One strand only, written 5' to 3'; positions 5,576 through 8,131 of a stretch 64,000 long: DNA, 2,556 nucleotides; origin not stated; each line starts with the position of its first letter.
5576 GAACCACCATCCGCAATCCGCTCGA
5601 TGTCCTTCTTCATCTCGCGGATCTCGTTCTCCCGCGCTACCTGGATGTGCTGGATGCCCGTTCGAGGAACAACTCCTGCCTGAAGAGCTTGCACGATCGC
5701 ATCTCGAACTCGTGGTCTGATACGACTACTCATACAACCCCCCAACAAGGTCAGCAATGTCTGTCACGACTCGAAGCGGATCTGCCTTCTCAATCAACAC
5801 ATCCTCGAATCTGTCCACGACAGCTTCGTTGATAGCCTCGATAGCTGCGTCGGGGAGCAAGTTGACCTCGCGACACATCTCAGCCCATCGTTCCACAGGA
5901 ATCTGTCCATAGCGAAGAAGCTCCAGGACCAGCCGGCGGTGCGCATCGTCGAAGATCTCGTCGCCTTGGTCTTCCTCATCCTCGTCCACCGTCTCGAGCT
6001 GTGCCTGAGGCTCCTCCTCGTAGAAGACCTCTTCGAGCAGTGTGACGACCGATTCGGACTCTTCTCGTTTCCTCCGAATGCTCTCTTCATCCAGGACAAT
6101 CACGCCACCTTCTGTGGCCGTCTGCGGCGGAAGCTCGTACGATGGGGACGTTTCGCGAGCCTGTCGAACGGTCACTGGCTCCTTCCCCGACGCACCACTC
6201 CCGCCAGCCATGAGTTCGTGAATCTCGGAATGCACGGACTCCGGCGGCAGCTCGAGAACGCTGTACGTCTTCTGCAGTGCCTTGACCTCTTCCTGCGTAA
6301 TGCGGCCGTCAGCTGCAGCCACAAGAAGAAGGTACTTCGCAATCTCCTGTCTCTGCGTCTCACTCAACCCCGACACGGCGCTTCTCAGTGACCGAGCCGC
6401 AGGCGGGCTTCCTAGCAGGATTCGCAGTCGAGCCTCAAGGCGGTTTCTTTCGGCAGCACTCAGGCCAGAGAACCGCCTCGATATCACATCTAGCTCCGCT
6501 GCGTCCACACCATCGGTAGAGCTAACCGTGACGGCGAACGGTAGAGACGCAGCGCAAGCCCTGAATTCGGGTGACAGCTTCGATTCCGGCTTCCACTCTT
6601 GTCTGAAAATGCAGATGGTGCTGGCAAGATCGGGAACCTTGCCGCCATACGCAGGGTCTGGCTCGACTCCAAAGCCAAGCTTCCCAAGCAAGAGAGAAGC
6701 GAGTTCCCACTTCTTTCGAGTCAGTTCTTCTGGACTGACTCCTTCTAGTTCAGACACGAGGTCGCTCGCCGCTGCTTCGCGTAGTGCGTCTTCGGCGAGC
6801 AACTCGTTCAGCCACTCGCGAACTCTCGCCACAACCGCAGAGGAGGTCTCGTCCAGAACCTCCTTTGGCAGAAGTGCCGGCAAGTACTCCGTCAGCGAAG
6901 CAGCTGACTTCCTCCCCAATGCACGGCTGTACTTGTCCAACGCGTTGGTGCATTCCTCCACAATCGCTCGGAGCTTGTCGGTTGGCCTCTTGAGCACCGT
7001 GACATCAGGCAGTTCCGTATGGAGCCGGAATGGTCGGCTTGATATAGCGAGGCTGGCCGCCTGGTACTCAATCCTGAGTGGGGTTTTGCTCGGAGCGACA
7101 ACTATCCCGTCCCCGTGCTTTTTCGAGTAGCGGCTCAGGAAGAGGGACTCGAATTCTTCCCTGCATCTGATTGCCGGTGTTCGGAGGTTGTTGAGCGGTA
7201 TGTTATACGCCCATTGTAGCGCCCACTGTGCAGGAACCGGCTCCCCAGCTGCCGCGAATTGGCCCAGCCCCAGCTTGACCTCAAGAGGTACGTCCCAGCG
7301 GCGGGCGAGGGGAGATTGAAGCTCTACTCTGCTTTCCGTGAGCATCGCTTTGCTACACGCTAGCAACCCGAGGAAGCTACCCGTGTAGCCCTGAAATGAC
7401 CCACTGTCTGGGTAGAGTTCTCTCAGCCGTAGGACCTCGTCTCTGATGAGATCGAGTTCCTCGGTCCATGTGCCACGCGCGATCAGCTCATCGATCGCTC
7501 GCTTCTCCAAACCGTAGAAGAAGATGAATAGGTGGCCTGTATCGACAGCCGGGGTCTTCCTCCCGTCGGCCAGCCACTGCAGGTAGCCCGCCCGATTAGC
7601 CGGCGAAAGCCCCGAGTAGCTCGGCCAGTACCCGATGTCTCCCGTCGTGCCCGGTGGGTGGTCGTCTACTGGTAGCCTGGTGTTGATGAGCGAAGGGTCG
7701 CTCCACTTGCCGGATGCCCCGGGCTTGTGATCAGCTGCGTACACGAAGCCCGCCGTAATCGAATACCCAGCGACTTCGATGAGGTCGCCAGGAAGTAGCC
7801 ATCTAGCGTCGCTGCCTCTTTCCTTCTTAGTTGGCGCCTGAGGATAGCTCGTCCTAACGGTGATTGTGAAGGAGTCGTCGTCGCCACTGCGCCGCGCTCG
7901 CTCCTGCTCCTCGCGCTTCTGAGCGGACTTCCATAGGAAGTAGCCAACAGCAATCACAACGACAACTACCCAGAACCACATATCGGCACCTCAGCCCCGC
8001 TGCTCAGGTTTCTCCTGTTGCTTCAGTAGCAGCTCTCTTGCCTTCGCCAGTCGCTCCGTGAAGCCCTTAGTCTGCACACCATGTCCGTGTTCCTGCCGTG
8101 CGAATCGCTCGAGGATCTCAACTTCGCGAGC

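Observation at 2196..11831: Shango (sngABC) embedded in a longer coupled string headed by a nuclease-helicase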

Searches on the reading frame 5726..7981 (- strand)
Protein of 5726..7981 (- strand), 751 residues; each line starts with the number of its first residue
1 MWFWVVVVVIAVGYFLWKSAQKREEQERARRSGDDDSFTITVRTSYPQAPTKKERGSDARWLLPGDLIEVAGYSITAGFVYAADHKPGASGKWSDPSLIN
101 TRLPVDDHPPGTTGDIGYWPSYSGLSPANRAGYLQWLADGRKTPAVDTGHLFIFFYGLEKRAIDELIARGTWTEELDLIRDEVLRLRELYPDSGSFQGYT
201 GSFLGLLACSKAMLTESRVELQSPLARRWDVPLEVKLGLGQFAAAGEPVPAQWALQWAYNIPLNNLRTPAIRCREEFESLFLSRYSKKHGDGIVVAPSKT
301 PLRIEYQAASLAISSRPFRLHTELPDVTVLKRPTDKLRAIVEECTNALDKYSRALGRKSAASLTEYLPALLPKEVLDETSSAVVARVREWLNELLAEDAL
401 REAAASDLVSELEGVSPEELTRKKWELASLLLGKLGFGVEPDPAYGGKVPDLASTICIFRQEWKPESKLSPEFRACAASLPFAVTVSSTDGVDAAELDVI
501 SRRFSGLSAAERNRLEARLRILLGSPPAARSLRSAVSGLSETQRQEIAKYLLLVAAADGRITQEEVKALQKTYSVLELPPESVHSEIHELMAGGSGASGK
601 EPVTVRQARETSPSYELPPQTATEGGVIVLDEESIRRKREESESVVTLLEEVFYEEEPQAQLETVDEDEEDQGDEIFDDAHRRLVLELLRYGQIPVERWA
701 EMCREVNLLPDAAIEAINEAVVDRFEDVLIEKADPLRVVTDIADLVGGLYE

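Call 5: search_protein_families(library=pfam, proteins=[window:5726-7981:-], max_evalue=0.01)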
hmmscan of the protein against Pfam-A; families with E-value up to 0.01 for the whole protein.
window:5726-7981:- (751 aa): 3 families
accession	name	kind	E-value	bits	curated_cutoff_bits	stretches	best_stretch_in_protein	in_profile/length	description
PF13208.11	TerB_N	-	8.5e-44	150.2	25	1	65-270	3-207/207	TerB N-terminal domain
PF15615.11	TerB_C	-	4.2e-19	69.6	26.3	1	627-744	16-145/148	TerB-C domain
PF05099.18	TerB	-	6.8e-06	26.8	24.4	1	492-583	18-113/118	Tellurite resistance protein TerB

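Call 6: search_protein_families(library=padloc, proteins=[window:5726-7981:-], max_evalue=0.01)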
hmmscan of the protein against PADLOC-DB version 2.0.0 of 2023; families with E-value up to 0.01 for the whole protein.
window:5726-7981:- (751 aa): 1 family
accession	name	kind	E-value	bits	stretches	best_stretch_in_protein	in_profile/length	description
PDLC03958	SngA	-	1.2e-74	250.8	1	35-746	24-523/528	-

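Call 13: search_protein_families(library=ncbifam, proteins=[window:5726-7981:-], max_evalue=0.01)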
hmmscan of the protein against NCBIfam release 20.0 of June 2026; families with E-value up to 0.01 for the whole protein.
window:5726-7981:- (751 aa): 0 families

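Call 41: search_dna_similar(query=window:5726-7981:-, collection=plasmids, mode=protein, max_evalue=1e-15, max_rows=60)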
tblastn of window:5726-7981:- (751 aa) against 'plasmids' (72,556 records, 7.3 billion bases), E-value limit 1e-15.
Records with a match: 678; places in all: 680; records where one place covers at least 80% of the query: 655.
Best place of each record, by identity: <60% 678.
By first word of the organism name: Klebsiella 449; Salmonella 144; Escherichia 14; Sulfitobacter 7; Phaeobacter 5; Bradyrhizobium 4; Raoultella 4; Paracoccus 3; Mesorhizobium 3; Azospirillum 2; and 34 more.
By predicted mobility (MOB-suite, as given by PLSDB): conjugative 540; non-mobilizable 94; mobilizable 44.
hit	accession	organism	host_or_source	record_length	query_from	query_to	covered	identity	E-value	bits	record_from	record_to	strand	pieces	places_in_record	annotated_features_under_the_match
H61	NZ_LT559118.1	Nonomuraea gerenzanensis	-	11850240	42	738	93%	35.3%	3e-81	291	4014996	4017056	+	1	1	none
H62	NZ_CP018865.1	Arthrobacter crystallopoietes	single cell,soil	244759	49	738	92%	33.9%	3e-80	288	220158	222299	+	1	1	TerB N-terminal domain-containing protein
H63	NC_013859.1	Azospirillum sp. B510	-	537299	61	742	91%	33.2%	4e-80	288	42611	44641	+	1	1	TerB N-terminal domain-containing protein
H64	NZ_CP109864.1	Paracoccus aminovorans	bacteria,human fecal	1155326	61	747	91%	31.7%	2e-63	238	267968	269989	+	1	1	record has no annotation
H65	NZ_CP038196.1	Paracoccus versutus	single cell,soil adjacent to the roots ...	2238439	61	742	91%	31.8%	2e-67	249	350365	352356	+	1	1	none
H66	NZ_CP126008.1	Bradyrhizobium elkanii USDA 94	Glycine max,soybean,root nodule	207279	61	751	92%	30.9%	1e-53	209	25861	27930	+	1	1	TerB N-terminal domain-containing protein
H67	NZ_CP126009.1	Bradyrhizobium elkanii USDA 94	Glycine max,soybean,root nodule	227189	61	751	92%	30.9%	1e-53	209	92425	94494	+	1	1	TerB N-terminal domain-containing protein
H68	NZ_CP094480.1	Klebsiella pneumoniae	Pure culture,gut of black soldier fly ...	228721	51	723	90%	31.6%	2e-75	274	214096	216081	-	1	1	TerB N-terminal domain-containing protein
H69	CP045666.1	Enterobacteriaceae bacterium Kacie_13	Bacteria culture,Stream water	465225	48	726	90%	31.3%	3e-67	249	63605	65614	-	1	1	ATPase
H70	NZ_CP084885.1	Natrinema zhouii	pure culture,Salt mine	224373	57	746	92%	30.8%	2e-65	244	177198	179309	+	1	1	TerB N-terminal domain-containing protein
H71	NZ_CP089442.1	Klebsiella quasipneumoniae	bacteria,chicken meat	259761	51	723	90%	31.5%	9e-74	269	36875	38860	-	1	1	TerB N-terminal domain-containing protein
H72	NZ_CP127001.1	Klebsiella quasipneumoniae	mixed culture,retail markets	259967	51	723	90%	31.5%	9e-74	269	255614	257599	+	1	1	TerB N-terminal domain-containing protein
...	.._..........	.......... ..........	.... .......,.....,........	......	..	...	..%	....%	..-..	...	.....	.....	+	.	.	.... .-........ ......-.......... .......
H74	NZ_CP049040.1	Pseudohalocynthiibacter aestuariivivens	pure culutre,Seawater recirculating ...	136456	61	746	91%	30.9%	5e-30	242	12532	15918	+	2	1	tellurite resistance TerB C-terminal domain-containing protein | IS5 family transposase | TerB N-terminal domain-containing protein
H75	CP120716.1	Salmonella enterica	Carcass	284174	53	723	89%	31.5%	1e-76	277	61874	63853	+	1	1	none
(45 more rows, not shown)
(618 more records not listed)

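Call 56: find_related_loci(query=A3, collection=viral_contigs, flank=10000)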
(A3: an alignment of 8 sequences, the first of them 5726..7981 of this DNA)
Query A3 (751 aa) in viral_contigs; peptide patterns used: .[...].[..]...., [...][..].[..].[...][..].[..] (x = any residue, [..] = any of these).
99 stretches matched a pattern; 11 encode a relative of the query (tblastn E <= 1e-3); 11 distinct loci.
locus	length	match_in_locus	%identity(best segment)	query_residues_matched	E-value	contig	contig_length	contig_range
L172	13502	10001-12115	32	39-743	3e-99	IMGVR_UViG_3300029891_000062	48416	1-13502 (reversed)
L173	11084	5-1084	23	374-744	2e-17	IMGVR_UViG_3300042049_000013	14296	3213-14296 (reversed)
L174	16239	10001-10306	38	95-209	6e-16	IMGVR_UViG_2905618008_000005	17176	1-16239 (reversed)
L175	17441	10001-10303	39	95-208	4e-15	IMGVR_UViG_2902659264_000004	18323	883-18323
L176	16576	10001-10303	39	95-208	3e-15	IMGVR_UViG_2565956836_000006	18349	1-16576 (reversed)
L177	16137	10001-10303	39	95-208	4e-15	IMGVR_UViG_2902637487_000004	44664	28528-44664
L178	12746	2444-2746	39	95-208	4e-15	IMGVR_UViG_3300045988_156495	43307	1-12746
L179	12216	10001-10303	39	95-208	4e-15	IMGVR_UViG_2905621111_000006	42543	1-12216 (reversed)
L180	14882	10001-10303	39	95-208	4e-15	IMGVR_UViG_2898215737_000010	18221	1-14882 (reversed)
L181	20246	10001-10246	32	118-211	9e-8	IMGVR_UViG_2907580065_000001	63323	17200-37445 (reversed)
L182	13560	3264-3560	28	96-204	1e-5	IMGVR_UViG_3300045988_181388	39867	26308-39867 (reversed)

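Call 57: get_annotated_region(hit=H62, flank=9000)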
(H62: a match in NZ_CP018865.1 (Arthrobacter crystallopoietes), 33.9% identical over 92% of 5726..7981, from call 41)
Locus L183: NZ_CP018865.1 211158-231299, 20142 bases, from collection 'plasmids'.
description: Arthrobacter crystallopoietes strain DSM 20117 plasmid pLDW-10, complete sequence
organism: Arthrobacter crystallopoietes (NCBI taxid 37928)
taxonomy: Bacteria; Actinomycetota; Actinomycetes; Micrococcales; Micrococcaceae; Arthrobacter; Arthrobacter crystallopoietes
host: -; source: single cell,soil; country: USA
typing (MOB-suite, as given by PLSDB): conjugative; relaxase MOBP; mating-pair formation MPF_T
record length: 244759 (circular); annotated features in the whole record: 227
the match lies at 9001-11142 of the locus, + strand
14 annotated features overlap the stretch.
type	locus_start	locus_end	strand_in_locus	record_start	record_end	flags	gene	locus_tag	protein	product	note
CDS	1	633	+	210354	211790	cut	-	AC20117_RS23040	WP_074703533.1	cytosine permease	GO:0055085 - transmembrane transport [Evidence IEA]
CDS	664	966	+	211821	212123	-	-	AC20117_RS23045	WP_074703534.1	EthD family reductase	-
CDS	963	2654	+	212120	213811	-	-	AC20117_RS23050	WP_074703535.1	amidohydrolase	-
CDS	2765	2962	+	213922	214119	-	-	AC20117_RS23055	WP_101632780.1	hypothetical protein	-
CDS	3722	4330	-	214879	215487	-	-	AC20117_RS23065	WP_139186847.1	DUF1345 domain-containing protein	-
CDS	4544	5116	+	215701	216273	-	-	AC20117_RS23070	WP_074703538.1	recombinase family protein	GO:0006310 - DNA recombination [Evidence IEA]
CDS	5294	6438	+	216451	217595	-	-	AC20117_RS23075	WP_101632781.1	IS3 family transposase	-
CDS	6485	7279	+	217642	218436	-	-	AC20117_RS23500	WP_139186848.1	hypothetical protein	-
CDS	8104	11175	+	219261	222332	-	-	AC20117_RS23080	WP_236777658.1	TerB N-terminal domain-containing protein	-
CDS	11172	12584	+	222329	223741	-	-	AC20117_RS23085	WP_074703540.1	ATP-binding protein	-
CDS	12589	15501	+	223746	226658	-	-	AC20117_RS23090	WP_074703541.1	DEAD/DEAH box helicase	-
CDS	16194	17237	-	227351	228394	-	-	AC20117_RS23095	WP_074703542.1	LacI family DNA-binding transcriptional regulator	GO:0006351 - DNA-templated transcription [Evidence IEA]; GO:0045892 - negative regulation of DNA-templated ...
CDS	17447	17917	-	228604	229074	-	-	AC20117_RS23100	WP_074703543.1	MarR family transcriptional regulator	GO:0006355 - regulation of DNA-templated transcription [Evidence IEA]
CDS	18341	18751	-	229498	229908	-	-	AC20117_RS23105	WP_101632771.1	hypothetical protein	-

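Call 58: get_annotated_region(hit=H63, flank=9000)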
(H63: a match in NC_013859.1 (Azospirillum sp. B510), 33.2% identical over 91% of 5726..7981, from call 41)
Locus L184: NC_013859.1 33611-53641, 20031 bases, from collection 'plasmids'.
description: Azospirillum sp. B510 plasmid pAB510e, complete sequence
organism: Azospirillum sp. B510 (NCBI taxid 137722)
taxonomy: Bacteria; Pseudomonadota; Alphaproteobacteria; Rhodospirillales; Azospirillaceae; Azospirillum; Azospirillum sp. B510
host: -; source: -; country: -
typing (MOB-suite, as given by PLSDB): mobilizable; relaxase MOBP,MOBP
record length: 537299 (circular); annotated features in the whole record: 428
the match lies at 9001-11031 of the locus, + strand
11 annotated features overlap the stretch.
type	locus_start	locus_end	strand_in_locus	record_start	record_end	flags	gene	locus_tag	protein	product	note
CDS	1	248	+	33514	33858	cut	-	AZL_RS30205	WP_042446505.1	hypothetical protein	-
CDS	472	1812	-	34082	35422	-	-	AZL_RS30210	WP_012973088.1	IS1380-like element ISAzs3 family transposase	-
CDS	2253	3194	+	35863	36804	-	-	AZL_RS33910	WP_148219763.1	MarR family winged helix-turn-helix transcriptional regulator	GO:0006355 - regulation of DNA-templated transcription [Evidence IEA]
CDS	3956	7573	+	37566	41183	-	-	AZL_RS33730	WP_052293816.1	DEAD/DEAH box helicase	-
CDS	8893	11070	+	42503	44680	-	-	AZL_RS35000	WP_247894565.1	TerB N-terminal domain-containing protein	-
CDS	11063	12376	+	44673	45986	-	-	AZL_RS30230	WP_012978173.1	ATP-binding protein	-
CDS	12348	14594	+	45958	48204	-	-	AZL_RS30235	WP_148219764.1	DEAD/DEAH box helicase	-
CDS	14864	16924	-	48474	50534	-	-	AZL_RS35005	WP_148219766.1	hypothetical protein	-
CDS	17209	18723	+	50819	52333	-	istA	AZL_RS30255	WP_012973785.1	IS21-like element ISAzs2 family transposase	-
CDS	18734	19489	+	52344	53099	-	istB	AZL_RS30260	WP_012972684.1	IS21-like element ISAzs2 family helper ATPase IstB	-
CDS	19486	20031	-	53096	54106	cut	-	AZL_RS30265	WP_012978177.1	relaxase/mobilization nuclease domain-containing protein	-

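Call 59: get_annotated_region(hit=H66, flank=9000)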
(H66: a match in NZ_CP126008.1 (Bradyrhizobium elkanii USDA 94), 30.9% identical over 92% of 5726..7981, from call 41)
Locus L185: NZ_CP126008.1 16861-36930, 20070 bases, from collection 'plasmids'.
description: Bradyrhizobium elkanii USDA 94 plasmid pUSDA94-1, complete sequence
organism: Bradyrhizobium elkanii USDA 94 (NCBI taxid 398524)
taxonomy: Bacteria; Pseudomonadota; Alphaproteobacteria; Hyphomicrobiales; Nitrobacteraceae; Bradyrhizobium; Bradyrhizobium elkanii; Bradyrhizobium elkanii USDA 94
host: -; source: Glycine max,soybean,root nodule; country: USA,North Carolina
typing (MOB-suite, as given by PLSDB): conjugative; relaxase MOBP,MOBP; mating-pair formation MPF_T
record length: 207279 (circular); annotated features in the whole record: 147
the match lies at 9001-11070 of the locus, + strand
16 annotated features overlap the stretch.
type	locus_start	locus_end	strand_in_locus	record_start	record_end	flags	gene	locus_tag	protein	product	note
CDS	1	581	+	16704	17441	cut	-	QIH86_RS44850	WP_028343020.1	DUF3800 domain-containing protein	-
CDS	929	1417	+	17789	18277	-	-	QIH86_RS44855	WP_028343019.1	helix-turn-helix domain-containing protein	-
CDS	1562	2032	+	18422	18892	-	-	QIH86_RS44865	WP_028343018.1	hypothetical protein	-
CDS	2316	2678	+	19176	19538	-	-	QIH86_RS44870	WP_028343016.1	hypothetical protein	-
CDS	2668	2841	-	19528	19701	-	-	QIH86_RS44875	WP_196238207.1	hypothetical protein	-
CDS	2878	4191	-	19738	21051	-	-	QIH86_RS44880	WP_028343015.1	DUF2130 domain-containing protein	-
CDS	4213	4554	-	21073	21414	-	-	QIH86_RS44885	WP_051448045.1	helix-turn-helix transcriptional regulator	-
CDS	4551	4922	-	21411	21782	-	-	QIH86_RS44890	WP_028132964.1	type II toxin-antitoxin system RelE/ParE family toxin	-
CDS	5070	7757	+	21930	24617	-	-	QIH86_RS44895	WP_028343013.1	AAA family ATPase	-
CDS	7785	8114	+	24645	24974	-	-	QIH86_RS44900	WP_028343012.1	hypothetical protein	-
CDS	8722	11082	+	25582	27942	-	-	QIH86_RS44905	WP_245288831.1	TerB N-terminal domain-containing protein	-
CDS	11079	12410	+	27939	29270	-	-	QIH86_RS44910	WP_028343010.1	ATP-binding protein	-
CDS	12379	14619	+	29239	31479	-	-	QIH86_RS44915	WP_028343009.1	DEAD/DEAH box helicase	-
CDS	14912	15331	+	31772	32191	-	-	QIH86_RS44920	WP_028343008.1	hypothetical protein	-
CDS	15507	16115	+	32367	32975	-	-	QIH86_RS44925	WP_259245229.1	helix-turn-helix domain-containing protein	-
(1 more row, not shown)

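Call 60: get_annotated_region(hit=H68, flank=9000)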
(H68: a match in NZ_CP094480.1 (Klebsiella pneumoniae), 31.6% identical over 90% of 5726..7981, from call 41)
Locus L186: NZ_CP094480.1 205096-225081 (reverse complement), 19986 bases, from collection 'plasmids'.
description: Klebsiella pneumoniae strain LXR-1 plasmid ps01
organism: Klebsiella pneumoniae (NCBI taxid 573)
taxonomy: Bacteria; Pseudomonadota; Gammaproteobacteria; Enterobacterales; Enterobacteriaceae; Klebsiella; Klebsiella pneumoniae
host: -; source: Pure culture,gut of black soldier fly larvae; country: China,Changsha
typing (MOB-suite, as given by PLSDB): conjugative; replicon IncFIB,IncFII; relaxase MOBF,MOBF; mating-pair formation MPF_F
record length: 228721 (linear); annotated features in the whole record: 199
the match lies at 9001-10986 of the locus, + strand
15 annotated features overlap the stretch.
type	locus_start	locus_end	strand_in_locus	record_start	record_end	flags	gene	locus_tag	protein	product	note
CDS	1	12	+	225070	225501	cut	-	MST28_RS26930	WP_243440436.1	thioredoxin fold domain-containing protein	-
CDS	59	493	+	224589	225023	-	tolA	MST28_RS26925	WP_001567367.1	cell envelope integrity protein TolA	GO:0006810 - transport [Evidence IEA]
CDS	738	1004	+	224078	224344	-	-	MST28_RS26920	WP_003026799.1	DUF1778 domain-containing protein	-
CDS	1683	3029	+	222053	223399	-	-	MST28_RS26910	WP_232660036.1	ISNCY family transposase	-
CDS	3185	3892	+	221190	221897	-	-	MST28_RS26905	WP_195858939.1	toll/interleukin-1 receptor domain-containing protein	GO:0007165 - signal transduction [Evidence IEA]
CDS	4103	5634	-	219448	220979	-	-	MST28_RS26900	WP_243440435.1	IS3-like element ISKpn38 family transposase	GO:0006313 - DNA transposition [Evidence IEA]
CDS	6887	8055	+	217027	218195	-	-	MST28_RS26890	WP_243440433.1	IS3-like element ISEc52 family transposase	GO:0006313 - DNA transposition [Evidence IEA]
CDS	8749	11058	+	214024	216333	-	-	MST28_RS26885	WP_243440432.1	TerB N-terminal domain-containing protein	-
CDS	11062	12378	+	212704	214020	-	-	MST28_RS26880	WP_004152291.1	ATP-binding protein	-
CDS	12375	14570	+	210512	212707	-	-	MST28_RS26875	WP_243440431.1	DEAD/DEAH box helicase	-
CDS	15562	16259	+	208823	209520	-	-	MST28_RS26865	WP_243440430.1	IS1 family transposase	-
CDS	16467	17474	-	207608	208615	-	-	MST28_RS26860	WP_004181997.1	formamidase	-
CDS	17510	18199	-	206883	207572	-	urtE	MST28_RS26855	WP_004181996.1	urea ABC transporter ATP-binding subunit UrtE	GO:0015840 - urea transport [Evidence IEA]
CDS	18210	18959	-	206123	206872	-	urtD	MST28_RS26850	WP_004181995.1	urea ABC transporter ATP-binding protein UrtD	GO:0015840 - urea transport [Evidence IEA]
CDS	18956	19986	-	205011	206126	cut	urtC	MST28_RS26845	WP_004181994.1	urea ABC transporter permease subunit UrtC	GO:0015840 - urea transport [Evidence IEA]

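Call 62: search_protein_families(library=pfam, proteins=[L184:3956-7573:+, L185:5070-7757:+, L185:7785-8114:+], max_evalue=0.001)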
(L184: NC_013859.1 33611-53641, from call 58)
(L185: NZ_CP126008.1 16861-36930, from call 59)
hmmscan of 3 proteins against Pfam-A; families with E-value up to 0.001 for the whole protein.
L184:3956-7573:+ (1205 aa): 5 families
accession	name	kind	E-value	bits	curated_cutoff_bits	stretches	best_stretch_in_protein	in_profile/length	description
PF13086.12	AAA_11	-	4.5e-13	50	27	2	881-938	197-254/257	AAA domain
PF13087.12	AAA_12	-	7.4e-09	35.9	27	1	1075-1161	112-194/195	AAA domain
PF01443.25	Viral_helicase1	-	3.5e-06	27.4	21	0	1105-1158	178-227/228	Viral superfamily 1 RNA helicase core domain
PF13604.12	AAA_30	-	3.6e-06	27.3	27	0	303-333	8-38/191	AAA domain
PF13191.12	AAA_16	-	0.00091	20.2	32.6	1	298-333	8-44/167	AAA ATPase domain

L185:5070-7757:+ (895 aa): 4 families
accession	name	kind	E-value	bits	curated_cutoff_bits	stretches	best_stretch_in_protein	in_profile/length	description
PF13166.12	AAA_13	-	3.1e-19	69.6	36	1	385-716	255-583/713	AAA domain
PF13304.12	AAA_21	-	2e-10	41.6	27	1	594-705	220-301/304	AAA domain, putative AbiEii toxin, Type IV TA system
PF02463.25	SMC_N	-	2.8e-09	37.2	40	1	557-703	60-198/220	RecF/RecN/SMC N terminal domain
PF00005.33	ABC_tran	-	6.7e-05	23.9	25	0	101-249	11-124/137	ABC transporter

L185:7785-8114:+ (109 aa): 0 families
